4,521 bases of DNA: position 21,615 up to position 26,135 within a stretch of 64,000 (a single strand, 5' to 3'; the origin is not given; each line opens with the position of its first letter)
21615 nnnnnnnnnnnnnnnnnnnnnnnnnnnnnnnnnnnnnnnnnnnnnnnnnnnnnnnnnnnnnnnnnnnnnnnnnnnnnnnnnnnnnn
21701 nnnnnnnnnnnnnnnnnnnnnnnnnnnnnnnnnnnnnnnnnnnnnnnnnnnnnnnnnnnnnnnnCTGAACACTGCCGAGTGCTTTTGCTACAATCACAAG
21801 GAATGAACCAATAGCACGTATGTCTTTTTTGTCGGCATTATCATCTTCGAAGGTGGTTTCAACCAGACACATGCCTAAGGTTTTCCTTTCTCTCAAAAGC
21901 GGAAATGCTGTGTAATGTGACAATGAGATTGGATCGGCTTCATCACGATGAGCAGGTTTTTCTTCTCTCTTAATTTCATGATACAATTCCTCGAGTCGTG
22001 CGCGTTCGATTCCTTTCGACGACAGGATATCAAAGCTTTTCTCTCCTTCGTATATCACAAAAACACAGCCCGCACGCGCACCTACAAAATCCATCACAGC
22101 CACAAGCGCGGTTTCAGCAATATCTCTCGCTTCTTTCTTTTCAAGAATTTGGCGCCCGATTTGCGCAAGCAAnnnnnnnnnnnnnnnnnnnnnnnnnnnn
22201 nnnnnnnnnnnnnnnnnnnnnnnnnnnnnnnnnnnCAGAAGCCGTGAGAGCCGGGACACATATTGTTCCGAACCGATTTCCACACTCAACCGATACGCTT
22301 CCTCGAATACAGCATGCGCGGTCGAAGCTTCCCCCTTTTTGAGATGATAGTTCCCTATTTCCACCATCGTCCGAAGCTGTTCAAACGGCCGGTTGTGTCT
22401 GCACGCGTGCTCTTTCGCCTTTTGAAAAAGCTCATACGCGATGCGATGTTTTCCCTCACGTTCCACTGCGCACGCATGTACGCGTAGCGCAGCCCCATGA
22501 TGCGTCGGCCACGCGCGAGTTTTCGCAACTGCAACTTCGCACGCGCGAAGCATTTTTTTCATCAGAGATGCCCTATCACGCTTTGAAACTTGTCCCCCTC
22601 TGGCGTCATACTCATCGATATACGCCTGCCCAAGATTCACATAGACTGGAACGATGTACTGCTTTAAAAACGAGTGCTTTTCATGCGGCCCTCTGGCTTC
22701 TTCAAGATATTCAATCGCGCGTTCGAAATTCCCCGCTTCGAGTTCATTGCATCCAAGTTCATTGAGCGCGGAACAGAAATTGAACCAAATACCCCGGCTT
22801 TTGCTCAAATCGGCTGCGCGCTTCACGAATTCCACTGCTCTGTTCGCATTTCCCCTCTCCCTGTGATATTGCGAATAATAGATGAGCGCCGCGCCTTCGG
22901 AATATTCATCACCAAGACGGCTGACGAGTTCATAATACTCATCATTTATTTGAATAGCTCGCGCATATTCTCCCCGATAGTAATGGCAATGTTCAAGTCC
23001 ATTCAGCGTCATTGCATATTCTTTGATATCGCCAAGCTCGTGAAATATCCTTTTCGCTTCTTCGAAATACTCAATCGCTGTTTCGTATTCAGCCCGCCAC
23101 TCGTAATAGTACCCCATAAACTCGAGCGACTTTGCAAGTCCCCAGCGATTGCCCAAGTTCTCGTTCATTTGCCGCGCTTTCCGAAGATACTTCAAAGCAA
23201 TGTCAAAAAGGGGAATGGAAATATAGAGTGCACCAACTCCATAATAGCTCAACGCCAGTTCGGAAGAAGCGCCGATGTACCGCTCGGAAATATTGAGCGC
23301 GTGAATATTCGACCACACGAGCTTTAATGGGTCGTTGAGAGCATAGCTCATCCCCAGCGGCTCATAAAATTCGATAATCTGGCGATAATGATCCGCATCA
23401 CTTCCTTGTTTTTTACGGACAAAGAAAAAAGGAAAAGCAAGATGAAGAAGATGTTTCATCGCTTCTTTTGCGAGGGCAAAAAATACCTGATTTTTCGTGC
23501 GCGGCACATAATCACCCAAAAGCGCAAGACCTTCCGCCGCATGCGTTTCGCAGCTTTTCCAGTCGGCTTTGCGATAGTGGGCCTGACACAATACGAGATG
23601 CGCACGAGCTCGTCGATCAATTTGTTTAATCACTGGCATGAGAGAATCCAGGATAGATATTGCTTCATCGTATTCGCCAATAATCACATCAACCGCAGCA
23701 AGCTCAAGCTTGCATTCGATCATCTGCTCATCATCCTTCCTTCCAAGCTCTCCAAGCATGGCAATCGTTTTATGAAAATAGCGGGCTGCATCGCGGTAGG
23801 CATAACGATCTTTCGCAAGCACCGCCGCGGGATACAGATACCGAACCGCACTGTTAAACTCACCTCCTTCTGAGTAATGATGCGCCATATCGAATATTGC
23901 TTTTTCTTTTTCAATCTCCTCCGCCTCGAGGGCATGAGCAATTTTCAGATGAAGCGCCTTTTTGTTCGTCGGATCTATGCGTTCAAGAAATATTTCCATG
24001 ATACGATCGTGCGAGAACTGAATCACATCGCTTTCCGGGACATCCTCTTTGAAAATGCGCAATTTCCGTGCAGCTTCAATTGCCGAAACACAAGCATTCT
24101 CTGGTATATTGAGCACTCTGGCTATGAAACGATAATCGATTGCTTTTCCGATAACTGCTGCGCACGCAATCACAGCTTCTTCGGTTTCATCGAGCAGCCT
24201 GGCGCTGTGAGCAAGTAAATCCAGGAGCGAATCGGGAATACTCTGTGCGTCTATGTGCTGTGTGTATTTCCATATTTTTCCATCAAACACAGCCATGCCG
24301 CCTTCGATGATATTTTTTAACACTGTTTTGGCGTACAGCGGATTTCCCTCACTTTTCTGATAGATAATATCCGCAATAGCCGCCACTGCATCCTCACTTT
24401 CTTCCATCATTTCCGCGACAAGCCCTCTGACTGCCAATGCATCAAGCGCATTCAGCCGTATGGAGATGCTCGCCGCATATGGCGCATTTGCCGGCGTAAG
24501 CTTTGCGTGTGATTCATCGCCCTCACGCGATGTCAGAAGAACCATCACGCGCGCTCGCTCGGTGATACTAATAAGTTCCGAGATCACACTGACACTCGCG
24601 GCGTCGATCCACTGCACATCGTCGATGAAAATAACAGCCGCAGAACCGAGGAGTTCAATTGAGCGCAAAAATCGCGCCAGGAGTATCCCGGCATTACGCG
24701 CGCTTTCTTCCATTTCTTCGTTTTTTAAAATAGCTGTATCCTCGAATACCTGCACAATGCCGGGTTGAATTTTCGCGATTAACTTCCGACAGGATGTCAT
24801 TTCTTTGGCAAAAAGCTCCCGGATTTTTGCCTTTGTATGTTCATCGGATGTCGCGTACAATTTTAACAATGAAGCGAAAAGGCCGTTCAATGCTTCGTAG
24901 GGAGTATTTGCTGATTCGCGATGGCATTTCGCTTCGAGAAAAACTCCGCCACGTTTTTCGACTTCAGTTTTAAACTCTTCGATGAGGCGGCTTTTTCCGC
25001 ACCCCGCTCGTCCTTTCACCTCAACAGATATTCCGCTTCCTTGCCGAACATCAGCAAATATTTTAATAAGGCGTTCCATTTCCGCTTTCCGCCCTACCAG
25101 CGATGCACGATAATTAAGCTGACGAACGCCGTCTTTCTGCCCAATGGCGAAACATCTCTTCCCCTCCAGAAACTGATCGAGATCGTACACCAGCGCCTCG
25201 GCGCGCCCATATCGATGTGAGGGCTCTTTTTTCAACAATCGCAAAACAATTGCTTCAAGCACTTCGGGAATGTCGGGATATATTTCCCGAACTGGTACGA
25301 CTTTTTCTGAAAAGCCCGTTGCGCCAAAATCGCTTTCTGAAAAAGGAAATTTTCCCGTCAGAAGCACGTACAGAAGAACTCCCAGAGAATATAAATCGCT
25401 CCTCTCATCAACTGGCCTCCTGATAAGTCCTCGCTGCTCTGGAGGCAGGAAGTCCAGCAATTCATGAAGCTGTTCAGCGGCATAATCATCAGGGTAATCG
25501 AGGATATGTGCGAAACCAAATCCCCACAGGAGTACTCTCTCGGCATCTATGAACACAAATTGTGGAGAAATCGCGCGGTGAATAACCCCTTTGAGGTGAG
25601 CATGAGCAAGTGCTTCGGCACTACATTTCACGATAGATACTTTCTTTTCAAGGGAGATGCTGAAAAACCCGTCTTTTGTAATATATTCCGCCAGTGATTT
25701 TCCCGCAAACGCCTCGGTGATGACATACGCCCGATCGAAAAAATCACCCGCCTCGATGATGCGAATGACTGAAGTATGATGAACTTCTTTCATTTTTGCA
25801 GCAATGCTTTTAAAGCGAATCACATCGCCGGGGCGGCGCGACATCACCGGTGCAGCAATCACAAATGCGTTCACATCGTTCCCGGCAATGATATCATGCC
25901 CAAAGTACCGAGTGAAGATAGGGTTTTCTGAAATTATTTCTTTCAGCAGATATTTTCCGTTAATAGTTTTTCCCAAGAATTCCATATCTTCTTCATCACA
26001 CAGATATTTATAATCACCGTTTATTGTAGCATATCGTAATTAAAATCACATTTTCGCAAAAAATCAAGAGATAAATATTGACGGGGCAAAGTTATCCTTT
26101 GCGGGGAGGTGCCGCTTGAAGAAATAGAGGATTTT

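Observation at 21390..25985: A 1531-aa pseudokinase-AAA-TPR-GAF-AraC one-component regulator lies next to a secreted lipase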

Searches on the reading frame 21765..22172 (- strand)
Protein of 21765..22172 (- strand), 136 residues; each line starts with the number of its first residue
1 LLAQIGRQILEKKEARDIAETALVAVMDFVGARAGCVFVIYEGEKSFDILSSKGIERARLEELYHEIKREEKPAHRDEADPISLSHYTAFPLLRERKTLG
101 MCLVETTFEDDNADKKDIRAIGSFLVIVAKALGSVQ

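Call 93: search_protein_families(library=pfam, alignment_id=A6, max_evalue=1)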
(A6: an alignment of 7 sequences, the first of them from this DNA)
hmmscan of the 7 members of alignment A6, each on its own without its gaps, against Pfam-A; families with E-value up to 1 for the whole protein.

A. member 1, seq(136 aa): 2 families
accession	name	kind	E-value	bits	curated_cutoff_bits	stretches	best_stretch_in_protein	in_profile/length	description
PF13492.12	GAF_3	-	0.001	19.9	27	1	17-111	4-107/129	GAF domain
PF08973.16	TM1506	-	0.084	13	27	1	80-124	85-129/130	Domain of unknown function (DUF1893)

B. families by the number of members that match (of 7 scanned): 11 families
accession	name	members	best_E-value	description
PF13185.12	GAF_2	3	0.0019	GAF domain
PF13492.12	GAF_3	1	0.001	GAF domain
PF03744.18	BioW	1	0.015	6-carboxyhexanoate--CoA ligase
PF03369.18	Herpes_UL3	1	0.044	Herpesvirus UL3 protein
PF22233.2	PhyR_sigma-like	1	0.047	Response regulator PhyR, sigma-like domain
PF19024.5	DUF5750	1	0.058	Family of unknown function (DUF5750)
PF08973.16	TM1506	1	0.084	Domain of unknown function (DUF1893)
PF10411.14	DsbC_N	1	0.085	Disulfide bond isomerase protein N-terminal domain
PF01590.32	GAF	1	0.11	GAF domain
PF22742.2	PspAB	1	0.13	PspA associated protein B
PF25541.1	TBCA_PH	1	0.27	PH domain-containing proteins, TBCA domain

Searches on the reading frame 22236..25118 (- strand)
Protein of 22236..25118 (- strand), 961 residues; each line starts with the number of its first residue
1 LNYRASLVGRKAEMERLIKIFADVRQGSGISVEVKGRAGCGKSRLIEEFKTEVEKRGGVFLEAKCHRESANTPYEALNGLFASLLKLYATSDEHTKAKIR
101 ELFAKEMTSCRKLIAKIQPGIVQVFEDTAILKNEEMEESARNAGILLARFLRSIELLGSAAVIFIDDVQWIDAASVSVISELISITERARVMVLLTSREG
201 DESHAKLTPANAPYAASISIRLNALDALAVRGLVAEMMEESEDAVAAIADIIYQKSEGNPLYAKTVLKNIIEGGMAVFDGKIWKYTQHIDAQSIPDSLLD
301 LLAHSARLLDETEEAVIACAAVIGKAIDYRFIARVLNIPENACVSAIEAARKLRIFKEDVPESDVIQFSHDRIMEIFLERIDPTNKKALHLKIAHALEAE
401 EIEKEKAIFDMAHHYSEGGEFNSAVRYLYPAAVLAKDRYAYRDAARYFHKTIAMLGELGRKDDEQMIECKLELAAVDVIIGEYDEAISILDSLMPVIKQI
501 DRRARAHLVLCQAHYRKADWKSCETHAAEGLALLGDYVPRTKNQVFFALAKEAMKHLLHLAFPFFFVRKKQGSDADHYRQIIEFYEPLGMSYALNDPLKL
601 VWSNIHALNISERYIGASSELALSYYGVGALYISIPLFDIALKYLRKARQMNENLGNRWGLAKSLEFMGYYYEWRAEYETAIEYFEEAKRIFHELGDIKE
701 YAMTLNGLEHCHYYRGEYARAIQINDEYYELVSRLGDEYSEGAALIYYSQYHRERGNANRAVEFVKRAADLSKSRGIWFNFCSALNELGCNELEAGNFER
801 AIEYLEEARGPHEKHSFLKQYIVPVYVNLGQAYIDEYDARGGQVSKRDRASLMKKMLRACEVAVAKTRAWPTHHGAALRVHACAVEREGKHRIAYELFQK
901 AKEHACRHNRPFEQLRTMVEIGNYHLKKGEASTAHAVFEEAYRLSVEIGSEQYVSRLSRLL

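Call 102: search_solved_structures(query=window:22236-25118:-, max_evalue=0.01)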
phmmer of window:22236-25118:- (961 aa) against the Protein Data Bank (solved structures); distinct sequences matched with E-value up to 0.01: 13.
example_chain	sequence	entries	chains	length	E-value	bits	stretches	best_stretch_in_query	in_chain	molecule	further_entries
5a7d_B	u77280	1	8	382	1.1e-08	36.9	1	628-752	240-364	PINS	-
5a6c_A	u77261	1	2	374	1.5e-08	36.4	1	668-777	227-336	G-PROTEIN-SIGNALING MODULATOR 2, AFADIN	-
6hc2_A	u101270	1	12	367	1.5e-08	36.4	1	668-776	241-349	G-protein-signaling modulator 2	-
3sf4_A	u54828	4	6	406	1.9e-08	36.1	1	668-776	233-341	G-protein-signaling modulator 2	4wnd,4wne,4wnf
4wng_A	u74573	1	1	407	1.9e-08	36.1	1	668-776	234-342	G-protein-signaling modulator 2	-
4g2v_A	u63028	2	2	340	2.5e-07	32.3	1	662-775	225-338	G-protein-signaling modulator 2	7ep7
3ro2_A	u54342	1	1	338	2.5e-07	32.3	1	664-775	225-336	G-protein-signaling modulator 2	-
7obi_A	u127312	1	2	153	5.9e-07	31.1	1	660-808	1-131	CTPR-rv4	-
4a1s_A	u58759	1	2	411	5.8e-06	27.8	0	629-732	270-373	PARTNER OF INSCUTEABLE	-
4jhr_A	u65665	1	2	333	7.2e-05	24.2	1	663-776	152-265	G-protein-signaling modulator 2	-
9fqr_Fp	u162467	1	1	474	0.00012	23.4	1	676-808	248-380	Tetratricopeptide repeat protein 29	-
3ro3_A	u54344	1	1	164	0.00051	21.4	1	665-774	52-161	G-protein-signaling modulator 2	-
9d2f_L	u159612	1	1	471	0.0017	19.7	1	676-809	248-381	Tetratricopeptide repeat protein 29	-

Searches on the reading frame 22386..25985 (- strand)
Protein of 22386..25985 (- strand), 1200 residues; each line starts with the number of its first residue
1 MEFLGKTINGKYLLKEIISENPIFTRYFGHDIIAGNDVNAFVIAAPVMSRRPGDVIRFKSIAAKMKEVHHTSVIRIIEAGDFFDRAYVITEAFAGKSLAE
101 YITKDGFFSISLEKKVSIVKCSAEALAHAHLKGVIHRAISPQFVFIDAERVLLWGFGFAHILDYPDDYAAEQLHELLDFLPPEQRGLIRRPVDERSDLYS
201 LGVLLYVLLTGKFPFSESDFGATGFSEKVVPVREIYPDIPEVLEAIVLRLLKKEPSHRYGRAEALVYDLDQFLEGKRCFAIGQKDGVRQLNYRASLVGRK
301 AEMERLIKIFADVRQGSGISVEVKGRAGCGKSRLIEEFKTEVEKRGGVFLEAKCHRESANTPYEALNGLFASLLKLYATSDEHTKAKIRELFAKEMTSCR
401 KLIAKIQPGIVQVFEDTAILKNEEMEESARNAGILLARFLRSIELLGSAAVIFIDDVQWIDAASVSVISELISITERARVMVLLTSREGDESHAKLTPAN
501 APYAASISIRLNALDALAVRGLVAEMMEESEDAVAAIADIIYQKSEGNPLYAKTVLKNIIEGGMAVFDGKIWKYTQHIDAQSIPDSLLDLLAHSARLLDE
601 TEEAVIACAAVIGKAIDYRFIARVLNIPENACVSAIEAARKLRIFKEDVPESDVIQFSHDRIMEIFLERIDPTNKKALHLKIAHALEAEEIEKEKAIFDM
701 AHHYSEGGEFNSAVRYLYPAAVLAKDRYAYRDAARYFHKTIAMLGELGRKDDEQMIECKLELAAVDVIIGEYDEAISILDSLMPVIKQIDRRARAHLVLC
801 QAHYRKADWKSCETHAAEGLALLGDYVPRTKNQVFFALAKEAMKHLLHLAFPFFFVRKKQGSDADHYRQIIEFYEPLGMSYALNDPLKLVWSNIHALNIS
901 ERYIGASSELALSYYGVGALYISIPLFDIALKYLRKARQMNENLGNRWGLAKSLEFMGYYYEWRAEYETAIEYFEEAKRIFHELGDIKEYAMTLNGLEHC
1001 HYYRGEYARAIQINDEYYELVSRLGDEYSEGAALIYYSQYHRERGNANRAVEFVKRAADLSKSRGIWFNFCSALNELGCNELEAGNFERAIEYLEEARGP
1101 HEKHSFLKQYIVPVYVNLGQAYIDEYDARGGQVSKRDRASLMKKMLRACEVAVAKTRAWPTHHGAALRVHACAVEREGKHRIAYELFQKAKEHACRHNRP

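Call 84: predict_structure(alignment_id=A5)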
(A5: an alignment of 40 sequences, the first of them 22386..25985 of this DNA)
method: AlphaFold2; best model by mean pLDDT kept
length: 1200 residues; sequences in the alignment: 40
mean_pLDDT: 86.3   pTM: 0.77
mean pLDDT of the five models: 86.3, 84.9, 84.3, 83.1, 81.9
residues with pLDDT >= 90: 616; 70-90: 472; 50-70: 78; < 50: 34
segments of 3 or more residues with pLDDT < 50: 167-171, 218-224, 418-425, 490-502
pLDDT, mean of each block of 10 residues (from residue 1): 83 91 89 92 85 85 89 91 89 89 81 92 94 87 89 88 59 71 73 87 93 67 59 89 92 83 91 87 67 74 95 93 89 91 92 82 92 91 90 84 86 64 51 88 93 92 89 89 84 35 73 92 84 86 89 83 67 63 69 76 92 85 92 88 73 79 86 94 86 76 92 93 88 92 88 87 89 92 91 94 85 95 92 90 88 82 88 88 79 92 90 91 88 95 89 95 95 96 86 95 93 93 82 95 91 96 87 96 94 94 80 94 91 85 95 94 95 96 97 91
secondary structure, 60 per line:
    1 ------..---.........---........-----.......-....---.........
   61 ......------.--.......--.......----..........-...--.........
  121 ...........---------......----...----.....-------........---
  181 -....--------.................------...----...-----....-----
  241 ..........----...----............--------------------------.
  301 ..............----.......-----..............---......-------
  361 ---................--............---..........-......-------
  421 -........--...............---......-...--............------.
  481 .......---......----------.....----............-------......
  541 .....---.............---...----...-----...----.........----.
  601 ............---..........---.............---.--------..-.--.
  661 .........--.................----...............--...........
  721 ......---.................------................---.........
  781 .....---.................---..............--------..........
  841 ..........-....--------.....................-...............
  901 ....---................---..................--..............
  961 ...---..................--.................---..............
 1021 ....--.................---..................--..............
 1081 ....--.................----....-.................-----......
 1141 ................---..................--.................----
elements in order (helices of 4 or more, strands of 3 or more residues): E12-20 E24-31 E37-43 H52-66 E76-82 E85-91 H98-105 H112-131 E144-146 E151-153 H158-161 H170-177 H182-185 H194-210 H232-235 H241-250 H262-273 H300-314 E319-325 H331-344 E348-353 H364-379 H382-393 H397-406 H408-413 H422-429 H432-446 E450-455 H462-473 E480-487 H491-496 E507-511 H516-527 H535-545 H549-561 E565-567 E572-574 H587-595 H600-612 H618-625 H629-641 H660-669 H672-688 H693-707 H710-726 H730-746 H753-768 H772-785 H789-805 H809-822 H831-850 H852-855 H864-884 H886-904 H908-923 H927-944 H947-963 H967-984 H987-1003 H1007-1024 H1027-1043 H1047-1064 H1067-1084 H1087-1103 H1108-1111 H1113-1129 H1135-1156 H1160-1177 H1180-1196

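Call 86: fold_search(model_id=the predicted structure, library=pdb)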
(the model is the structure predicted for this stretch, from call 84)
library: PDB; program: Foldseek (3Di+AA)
matches with E <= 10: 1999; with E <= 0.001: 1878
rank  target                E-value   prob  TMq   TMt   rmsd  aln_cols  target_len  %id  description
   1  9ymt                  5.9e-14  1.00  0.20  0.83   3.5       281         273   25  Staphylococcus aureus serine/threonine kinase Stk1 with inhibitor GW779439X (released 2026-03-11)
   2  6i2p_A                7.8e-14  1.00  0.19  0.75   4.7       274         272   26  Crystal structure of the Mycobacterium tuberculosis PknB kinase domain (L33E mutant) in complex with its substrate Gar (released 2019-05-22)
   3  3oro                  1.2e-13  1.00  0.19  0.77   4.7       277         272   26  Mycobacterium tuberculosis PknB kinase domain L33D mutant (crystal form 4) (released 2010-12-15)
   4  6mfv_A                3.0e-13  1.00  0.31  0.48  11.2       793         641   13  Crystal structure of the Signal Transduction ATPase with Numerous Domains (STAND) protein with a tetratricopeptide rep (released 2019-02-20)
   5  1mru_A                4.1e-13  1.00  0.20  0.80   4.2       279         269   25  Intracellular Ser/Thr protein kinase domain of Mycobacterium tuberculosis PknB. (released 2003-02-11)
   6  4ow8                  6.9e-13  1.00  0.20  0.82   3.8       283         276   24  Crystal structure of kinase domain of PknA from Mtb (released 2015-02-04)
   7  1o6y                  9.5e-13  1.00  0.19  0.81   4.0       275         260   26  Catalytic domain of PknB kinase from Mycobacterium tuberculosis (released 2003-01-30)
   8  3orm                  1.3e-12  1.00  0.19  0.80   4.3       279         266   25  Mycobacterium tuberculosis PknB kinase domain D76A mutant (released 2010-12-15)
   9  4eqm_A                1.8e-12  1.00  0.20  0.80   3.7       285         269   24  Structural analysis of Staphylococcus aureus serine/threonine kinase PknB (released 2012-06-27)
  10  5u94                  2.0e-12  1.00  0.19  0.80   4.3       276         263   26  Crystal structure of the Mycobacterium tuberculosis PASTA kinase PknB in complex with the potential theraputic kinase in (released 2017-12-20)
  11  4x3f_A                2.1e-12  1.00  0.20  0.79   3.4       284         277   24  Crystal structure of the intracellular domain of the M. tuberculosis Ser/Thr kinase PknA (released 2015-01-21)
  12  1mru_B                2.6e-12  1.00  0.20  0.80   4.1       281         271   26  Intracellular Ser/Thr protein kinase domain of Mycobacterium tuberculosis PknB. (released 2003-02-11)
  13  4eqm_D                2.7e-12  1.00  0.20  0.79   4.2       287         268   25  Structural analysis of Staphylococcus aureus serine/threonine kinase PknB (released 2012-06-27)
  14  4x3f_C                2.8e-12  1.00  0.20  0.80   3.3       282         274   24  Crystal structure of the intracellular domain of the M. tuberculosis Ser/Thr kinase PknA (released 2015-01-21)
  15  3f69_A                2.8e-12  1.00  0.19  0.77   5.1       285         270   26  Crystal structure of the Mycobacterium tuberculosis PknB mutant kinase domain in complex with KT5720 (released 2008-12-02)
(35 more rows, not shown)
